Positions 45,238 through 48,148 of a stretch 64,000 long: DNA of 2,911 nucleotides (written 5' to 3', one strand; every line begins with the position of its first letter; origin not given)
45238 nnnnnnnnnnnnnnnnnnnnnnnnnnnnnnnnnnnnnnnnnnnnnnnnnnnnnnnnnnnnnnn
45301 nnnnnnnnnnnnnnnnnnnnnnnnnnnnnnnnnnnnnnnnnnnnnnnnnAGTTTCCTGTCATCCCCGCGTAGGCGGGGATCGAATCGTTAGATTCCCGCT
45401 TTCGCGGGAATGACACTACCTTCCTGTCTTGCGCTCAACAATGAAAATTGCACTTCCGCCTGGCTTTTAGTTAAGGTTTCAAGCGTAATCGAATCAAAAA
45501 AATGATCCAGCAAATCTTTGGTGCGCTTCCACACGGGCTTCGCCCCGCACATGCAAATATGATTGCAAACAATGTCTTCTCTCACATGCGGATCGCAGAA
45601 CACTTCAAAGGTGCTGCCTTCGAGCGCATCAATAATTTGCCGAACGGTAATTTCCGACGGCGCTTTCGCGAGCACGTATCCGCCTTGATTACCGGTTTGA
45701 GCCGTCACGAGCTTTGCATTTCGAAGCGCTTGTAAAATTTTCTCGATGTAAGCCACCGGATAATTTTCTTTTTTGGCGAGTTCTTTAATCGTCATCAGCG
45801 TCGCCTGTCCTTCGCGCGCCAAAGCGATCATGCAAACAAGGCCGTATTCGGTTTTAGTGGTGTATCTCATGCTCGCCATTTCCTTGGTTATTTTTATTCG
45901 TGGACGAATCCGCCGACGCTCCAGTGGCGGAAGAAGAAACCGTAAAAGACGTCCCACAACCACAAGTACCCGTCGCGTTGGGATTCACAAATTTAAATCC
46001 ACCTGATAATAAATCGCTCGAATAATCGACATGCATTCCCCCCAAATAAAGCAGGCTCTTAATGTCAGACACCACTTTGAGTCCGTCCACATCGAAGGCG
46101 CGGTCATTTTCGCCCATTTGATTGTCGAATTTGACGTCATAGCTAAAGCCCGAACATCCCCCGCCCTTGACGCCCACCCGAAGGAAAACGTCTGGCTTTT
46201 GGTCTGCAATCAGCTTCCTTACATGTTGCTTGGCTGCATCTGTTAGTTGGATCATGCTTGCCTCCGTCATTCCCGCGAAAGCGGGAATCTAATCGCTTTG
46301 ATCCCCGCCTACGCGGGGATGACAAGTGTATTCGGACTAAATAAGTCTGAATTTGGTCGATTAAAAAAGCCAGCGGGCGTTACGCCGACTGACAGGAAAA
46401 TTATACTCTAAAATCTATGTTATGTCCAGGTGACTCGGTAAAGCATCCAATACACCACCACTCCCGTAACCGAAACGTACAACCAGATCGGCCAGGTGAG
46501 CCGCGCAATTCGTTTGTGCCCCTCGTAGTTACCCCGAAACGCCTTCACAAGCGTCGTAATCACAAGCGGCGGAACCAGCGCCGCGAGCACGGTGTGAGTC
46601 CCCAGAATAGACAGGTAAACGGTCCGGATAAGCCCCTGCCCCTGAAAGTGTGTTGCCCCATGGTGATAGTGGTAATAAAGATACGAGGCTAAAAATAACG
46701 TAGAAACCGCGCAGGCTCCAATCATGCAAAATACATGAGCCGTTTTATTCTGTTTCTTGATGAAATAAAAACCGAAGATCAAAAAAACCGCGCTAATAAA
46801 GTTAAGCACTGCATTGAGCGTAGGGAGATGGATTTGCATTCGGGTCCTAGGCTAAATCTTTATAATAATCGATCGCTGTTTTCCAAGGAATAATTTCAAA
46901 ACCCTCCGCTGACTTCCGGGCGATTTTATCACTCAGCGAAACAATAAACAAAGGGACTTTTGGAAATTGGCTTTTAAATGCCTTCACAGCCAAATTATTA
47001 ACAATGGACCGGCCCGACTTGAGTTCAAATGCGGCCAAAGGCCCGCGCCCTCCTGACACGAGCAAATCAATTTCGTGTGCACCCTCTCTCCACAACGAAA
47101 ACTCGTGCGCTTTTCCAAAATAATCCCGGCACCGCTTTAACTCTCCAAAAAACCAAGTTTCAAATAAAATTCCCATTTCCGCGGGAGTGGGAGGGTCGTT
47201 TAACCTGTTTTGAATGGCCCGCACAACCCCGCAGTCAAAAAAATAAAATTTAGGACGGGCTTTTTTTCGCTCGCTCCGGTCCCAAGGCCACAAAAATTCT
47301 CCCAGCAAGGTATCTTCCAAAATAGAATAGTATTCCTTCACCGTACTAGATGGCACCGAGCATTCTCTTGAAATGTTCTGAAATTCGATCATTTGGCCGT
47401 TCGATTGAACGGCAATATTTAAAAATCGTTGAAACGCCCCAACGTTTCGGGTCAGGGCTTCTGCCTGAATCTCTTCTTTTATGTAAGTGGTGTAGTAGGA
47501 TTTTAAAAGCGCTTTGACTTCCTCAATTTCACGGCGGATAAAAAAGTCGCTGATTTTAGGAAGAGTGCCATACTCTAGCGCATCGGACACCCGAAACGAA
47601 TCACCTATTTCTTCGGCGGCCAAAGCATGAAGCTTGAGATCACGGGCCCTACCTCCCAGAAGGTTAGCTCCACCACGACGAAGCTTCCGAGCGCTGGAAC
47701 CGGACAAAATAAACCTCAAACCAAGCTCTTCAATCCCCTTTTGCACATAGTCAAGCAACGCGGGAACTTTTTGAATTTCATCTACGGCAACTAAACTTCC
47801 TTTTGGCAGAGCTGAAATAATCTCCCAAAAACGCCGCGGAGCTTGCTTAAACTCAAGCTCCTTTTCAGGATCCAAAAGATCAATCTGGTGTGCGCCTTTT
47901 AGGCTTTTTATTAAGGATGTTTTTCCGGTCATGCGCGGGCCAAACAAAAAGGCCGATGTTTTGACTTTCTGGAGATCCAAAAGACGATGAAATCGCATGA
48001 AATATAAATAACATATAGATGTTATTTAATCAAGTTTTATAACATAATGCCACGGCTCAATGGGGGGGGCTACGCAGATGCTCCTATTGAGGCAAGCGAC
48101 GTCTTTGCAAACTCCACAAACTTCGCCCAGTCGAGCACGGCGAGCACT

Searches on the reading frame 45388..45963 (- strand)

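Call 46: search_protein_families(library=pfam, proteins=[window:45388-45963:-], max_evalue=0.00001)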
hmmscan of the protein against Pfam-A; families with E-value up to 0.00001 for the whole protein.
window:45388-45963:- (191 aa): 1 family
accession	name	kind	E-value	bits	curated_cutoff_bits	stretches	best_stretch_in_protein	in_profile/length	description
PF02082.26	Rrf2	-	3.3e-32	111.8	30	1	35-166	2-131/132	Iron-dependent Transcriptional regulator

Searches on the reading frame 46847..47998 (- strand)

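Call 46: search_protein_families(library=pfam, proteins=[window:46847-47998:-], max_evalue=0.00001)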
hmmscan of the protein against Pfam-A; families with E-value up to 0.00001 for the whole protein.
window:46847-47998:- (383 aa): 2 families
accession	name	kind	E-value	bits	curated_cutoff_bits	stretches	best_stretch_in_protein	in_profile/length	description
PF13635.12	DUF4143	-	5.1e-24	85.3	28.1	1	176-329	3-160/160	Domain of unknown function (DUF4143)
PF13173.12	AAA_14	-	1.2e-15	58.1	27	1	16-131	5-128/129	AAA domain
